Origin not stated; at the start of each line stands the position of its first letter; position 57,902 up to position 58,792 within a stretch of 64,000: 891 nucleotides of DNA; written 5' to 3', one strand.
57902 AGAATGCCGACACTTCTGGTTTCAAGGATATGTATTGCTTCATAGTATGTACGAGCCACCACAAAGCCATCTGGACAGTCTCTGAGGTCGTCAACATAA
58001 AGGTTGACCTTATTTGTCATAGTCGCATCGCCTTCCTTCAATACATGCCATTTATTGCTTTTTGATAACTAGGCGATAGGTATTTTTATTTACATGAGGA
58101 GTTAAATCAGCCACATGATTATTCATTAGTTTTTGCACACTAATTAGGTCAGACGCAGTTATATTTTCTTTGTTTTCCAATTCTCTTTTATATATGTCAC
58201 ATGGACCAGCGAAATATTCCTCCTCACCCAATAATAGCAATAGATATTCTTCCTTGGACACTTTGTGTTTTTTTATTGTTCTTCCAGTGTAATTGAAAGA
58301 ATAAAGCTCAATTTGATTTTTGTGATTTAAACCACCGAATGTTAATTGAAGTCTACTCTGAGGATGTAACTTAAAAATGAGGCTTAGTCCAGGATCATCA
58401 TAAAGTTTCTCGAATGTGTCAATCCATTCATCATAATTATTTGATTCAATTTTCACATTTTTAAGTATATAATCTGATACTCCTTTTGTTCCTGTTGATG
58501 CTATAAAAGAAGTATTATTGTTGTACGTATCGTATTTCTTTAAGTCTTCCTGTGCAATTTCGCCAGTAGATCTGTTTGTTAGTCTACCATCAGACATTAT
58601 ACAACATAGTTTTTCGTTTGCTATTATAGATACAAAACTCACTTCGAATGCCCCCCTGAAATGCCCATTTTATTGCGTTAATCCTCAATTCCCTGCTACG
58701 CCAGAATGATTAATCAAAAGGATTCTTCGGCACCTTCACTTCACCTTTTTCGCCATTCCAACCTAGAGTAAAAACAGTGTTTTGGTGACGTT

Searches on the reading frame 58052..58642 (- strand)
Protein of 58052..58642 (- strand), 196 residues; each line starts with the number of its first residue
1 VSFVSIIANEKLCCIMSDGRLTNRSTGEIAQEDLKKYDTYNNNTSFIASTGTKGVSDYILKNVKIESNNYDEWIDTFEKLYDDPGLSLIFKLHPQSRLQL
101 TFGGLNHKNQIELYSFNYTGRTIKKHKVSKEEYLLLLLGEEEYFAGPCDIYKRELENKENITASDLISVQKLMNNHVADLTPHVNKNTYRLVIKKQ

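Call 3: search_protein_families(library=pfam, proteins=[window:58052-58642:-], max_evalue=0.1)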
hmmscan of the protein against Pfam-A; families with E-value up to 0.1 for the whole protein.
window:58052-58642:- (196 aa): 0 families

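Call 4: search_protein_families(library=ncbifam, proteins=[window:58052-58642:-], max_evalue=0.1)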
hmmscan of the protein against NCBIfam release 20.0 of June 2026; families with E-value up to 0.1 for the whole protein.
window:58052-58642:- (196 aa): 1 family
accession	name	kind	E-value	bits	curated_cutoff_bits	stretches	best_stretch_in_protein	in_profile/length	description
NF040907.2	ChvE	equivalog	0.057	12.6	460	1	2-73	242-312/324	multiple monosaccharide ABC transporter substrate-binding protein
